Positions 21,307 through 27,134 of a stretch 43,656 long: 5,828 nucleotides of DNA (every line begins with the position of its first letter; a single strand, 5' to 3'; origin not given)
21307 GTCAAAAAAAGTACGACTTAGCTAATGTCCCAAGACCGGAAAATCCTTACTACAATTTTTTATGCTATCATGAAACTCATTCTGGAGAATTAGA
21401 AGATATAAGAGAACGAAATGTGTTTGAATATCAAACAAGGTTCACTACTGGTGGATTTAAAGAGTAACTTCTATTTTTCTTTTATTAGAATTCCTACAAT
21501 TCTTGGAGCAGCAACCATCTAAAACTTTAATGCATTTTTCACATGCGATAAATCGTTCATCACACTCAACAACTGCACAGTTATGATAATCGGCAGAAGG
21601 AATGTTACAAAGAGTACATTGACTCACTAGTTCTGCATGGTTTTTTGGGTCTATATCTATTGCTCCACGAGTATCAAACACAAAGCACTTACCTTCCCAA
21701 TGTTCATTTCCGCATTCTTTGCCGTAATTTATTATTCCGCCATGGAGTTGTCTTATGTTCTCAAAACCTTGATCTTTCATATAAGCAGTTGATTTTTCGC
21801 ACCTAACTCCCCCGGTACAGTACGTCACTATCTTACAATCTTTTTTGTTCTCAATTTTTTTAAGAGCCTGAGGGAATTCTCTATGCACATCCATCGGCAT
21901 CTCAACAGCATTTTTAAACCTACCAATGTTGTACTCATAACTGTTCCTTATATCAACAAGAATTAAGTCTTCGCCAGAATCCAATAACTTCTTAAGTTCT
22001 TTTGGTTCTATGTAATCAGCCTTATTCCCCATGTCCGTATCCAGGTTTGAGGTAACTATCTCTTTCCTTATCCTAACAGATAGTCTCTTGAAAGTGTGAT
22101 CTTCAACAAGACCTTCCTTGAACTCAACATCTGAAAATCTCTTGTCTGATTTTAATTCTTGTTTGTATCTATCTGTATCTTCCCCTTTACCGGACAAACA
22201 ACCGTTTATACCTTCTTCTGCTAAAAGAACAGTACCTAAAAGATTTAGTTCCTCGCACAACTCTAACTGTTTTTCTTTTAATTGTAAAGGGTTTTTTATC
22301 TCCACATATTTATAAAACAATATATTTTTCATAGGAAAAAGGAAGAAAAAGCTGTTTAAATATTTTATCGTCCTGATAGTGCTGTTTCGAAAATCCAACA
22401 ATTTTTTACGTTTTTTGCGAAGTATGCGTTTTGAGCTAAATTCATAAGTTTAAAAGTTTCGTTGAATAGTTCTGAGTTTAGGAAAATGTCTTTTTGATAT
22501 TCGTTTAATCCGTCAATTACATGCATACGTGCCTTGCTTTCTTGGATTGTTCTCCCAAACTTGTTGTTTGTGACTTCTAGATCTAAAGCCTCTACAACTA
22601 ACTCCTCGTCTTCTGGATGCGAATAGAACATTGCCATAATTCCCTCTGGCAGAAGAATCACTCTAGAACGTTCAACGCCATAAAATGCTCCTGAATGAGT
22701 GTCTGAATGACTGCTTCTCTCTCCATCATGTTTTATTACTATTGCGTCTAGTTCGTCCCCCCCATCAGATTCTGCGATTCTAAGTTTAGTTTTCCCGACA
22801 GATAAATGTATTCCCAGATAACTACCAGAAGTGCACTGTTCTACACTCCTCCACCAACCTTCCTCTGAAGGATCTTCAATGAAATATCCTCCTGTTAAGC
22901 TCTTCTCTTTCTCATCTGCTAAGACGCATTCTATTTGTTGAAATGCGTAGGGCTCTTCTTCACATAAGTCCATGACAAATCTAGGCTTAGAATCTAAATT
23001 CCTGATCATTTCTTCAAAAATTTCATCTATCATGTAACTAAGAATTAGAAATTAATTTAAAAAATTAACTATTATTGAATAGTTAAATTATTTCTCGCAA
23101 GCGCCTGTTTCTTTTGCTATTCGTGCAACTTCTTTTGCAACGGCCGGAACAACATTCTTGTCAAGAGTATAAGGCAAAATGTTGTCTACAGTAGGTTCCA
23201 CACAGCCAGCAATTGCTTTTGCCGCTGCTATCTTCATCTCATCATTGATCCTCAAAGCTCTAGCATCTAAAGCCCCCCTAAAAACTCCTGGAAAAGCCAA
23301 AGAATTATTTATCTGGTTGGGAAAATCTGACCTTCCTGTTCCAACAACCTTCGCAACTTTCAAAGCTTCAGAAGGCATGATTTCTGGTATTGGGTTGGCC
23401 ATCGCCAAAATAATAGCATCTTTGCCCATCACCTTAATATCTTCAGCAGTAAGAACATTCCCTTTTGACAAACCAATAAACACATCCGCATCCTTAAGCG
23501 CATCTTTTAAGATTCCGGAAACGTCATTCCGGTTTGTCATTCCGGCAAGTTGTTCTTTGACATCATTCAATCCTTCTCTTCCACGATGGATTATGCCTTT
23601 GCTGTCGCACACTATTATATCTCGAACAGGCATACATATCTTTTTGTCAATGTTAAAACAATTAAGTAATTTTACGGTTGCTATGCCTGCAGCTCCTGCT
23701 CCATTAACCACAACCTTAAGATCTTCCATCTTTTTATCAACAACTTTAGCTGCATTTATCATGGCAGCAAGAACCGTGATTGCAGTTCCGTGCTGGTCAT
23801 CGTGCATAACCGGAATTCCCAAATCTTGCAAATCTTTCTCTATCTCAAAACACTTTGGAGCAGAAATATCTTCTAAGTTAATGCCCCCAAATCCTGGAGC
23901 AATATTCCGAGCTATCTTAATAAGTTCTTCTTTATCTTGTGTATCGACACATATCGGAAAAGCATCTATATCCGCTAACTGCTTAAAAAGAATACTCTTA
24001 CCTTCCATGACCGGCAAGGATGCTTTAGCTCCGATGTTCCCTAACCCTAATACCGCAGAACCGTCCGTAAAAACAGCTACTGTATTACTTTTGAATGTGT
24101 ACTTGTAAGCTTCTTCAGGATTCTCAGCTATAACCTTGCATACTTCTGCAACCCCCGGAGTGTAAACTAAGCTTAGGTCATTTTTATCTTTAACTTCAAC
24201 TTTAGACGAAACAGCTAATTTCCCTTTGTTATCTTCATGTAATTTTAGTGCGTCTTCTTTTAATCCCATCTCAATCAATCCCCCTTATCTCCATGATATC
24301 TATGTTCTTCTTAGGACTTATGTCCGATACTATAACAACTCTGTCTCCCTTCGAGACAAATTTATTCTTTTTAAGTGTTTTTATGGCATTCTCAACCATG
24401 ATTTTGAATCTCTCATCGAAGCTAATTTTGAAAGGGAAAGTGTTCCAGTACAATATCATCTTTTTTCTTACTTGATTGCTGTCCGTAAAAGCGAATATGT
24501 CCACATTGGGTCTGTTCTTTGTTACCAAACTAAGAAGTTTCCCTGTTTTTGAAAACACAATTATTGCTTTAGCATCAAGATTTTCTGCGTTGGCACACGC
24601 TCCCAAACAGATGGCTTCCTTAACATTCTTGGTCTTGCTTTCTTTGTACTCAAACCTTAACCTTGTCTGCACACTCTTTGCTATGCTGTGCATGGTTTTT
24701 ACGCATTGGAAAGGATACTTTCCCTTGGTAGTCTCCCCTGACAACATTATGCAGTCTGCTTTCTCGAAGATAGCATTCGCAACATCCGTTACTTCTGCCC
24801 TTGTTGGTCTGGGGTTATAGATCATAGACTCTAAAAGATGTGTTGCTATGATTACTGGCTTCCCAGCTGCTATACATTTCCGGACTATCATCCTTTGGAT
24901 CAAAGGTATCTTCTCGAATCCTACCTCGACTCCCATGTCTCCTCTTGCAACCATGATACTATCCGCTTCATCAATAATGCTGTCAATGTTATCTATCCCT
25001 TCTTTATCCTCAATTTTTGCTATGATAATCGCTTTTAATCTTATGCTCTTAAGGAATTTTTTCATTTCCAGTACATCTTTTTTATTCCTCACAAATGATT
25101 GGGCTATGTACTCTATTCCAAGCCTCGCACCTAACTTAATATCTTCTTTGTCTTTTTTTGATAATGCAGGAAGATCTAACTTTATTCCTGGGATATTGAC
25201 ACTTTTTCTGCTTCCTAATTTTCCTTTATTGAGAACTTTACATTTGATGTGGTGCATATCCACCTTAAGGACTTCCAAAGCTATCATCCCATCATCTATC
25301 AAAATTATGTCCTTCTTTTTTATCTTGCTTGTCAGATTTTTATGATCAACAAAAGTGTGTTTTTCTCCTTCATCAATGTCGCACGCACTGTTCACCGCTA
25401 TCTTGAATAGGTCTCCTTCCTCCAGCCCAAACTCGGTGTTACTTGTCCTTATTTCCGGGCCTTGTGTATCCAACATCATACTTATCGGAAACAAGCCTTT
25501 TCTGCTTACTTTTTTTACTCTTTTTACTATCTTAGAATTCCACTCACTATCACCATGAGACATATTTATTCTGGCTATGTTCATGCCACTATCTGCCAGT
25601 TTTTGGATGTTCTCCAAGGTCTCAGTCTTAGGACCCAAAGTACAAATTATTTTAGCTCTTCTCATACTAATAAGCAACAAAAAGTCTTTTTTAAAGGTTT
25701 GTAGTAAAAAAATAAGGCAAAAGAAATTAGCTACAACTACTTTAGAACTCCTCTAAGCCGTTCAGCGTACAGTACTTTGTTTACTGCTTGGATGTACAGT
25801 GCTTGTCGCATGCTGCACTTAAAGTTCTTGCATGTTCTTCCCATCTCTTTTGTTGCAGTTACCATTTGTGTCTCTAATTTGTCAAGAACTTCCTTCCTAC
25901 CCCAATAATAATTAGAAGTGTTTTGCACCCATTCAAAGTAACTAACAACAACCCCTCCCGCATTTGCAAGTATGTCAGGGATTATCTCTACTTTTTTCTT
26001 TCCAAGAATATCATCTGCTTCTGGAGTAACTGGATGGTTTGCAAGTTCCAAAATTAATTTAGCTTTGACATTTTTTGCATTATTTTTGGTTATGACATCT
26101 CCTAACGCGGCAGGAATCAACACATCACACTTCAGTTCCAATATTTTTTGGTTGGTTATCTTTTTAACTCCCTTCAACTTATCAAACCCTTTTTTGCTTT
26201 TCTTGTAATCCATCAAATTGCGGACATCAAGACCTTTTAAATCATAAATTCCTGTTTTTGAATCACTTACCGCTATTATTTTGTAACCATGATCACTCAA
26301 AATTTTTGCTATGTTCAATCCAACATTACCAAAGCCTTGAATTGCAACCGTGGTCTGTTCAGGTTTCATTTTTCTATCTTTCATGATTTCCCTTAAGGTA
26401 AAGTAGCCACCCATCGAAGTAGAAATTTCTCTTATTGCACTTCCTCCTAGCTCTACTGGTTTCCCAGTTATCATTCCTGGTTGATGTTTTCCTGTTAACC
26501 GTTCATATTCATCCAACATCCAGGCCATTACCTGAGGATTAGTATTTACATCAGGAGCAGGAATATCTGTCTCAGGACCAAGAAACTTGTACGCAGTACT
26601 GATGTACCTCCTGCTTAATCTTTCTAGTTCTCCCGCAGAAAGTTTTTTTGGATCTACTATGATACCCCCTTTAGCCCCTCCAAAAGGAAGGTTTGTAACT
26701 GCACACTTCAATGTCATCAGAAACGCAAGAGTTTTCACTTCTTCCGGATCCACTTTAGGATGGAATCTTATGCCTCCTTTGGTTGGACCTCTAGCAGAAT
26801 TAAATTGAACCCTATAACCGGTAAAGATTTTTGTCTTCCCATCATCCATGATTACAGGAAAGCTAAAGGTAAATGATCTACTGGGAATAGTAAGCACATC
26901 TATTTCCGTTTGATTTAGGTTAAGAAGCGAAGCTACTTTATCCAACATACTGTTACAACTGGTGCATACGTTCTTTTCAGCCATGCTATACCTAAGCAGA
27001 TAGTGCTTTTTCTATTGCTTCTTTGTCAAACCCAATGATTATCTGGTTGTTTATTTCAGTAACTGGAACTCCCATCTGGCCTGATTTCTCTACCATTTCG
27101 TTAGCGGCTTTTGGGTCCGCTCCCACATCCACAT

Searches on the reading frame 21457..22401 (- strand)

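Call 72: search_protein_families(library=pfam, proteins=[window:21457-22401:-], max_evalue=0.00001)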
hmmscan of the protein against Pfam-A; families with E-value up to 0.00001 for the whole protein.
window:21457-22401:- (314 aa): 3 families
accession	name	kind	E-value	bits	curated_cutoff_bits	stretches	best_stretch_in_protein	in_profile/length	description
PF17773.7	UPF0176_N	-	9.2e-29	100.1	26.2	1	25-115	2-92/92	UPF0176 acylphosphatase like domain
PF00581.25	Rhodanese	-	1.2e-15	58.2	22.2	1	133-225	2-98/102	Rhodanese-like domain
PF12368.13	Rhodanese_C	-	1.7e-15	57.5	26.9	1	236-303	1-66/66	Rhodanase C-terminal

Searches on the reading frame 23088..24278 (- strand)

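Call 72: search_protein_families(library=pfam, proteins=[window:23088-24278:-], max_evalue=0.00001)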
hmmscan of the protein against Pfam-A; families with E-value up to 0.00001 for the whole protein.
window:23088-24278:- (396 aa): 2 families
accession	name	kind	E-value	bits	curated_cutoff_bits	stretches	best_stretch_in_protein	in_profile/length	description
PF00390.24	malic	-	2.1e-30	106.3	23.1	1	20-120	3-125/182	Malic enzyme, N-terminal domain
PF03949.21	Malic_M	-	1.3e-21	77.6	23.5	1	164-387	3-256/258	Malic enzyme, NAD binding domain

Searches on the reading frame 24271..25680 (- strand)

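Call 72: search_protein_families(library=pfam, proteins=[window:24271-25680:-], max_evalue=0.00001)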
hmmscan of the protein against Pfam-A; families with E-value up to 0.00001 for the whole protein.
window:24271-25680:- (469 aa): 2 families
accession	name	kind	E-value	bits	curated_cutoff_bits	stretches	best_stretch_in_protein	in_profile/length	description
PF00224.27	PK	-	3.4e-116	388.3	30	1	6-327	1-328/328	Pyruvate kinase, barrel domain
PF02887.21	PK_C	-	5.5e-24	84.9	28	1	355-464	1-112/114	Pyruvate kinase, alpha/beta domain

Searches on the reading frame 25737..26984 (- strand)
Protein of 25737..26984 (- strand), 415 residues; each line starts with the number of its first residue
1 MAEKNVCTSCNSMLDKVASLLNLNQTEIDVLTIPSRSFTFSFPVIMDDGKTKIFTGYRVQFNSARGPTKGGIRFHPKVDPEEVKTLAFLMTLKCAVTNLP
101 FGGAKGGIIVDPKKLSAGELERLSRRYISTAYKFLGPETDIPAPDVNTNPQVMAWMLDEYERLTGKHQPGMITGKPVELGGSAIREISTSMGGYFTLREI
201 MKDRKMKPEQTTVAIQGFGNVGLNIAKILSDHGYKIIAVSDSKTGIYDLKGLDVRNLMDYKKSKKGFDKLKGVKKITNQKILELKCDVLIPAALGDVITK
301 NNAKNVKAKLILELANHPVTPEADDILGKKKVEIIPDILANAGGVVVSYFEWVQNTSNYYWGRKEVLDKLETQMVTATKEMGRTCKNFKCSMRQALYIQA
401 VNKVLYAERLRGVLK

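Call 72: search_protein_families(library=pfam, proteins=[window:25737-26984:-], max_evalue=0.00001)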
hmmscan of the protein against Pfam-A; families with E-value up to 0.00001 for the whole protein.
window:25737-26984:- (415 aa): 2 families
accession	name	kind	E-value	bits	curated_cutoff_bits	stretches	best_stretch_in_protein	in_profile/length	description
PF00208.27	ELFV_dehydrog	-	3.5e-75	253.3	23.4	1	180-412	1-241/241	Glutamate/Leucine/Phenylalanine/Valine dehydrogenase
PF02812.23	ELFV_dehydrog_N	-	2.7e-57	192.5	25.3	1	34-161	1-128/129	Glu/Leu/Phe/Val dehydrogenase, dimerisation domain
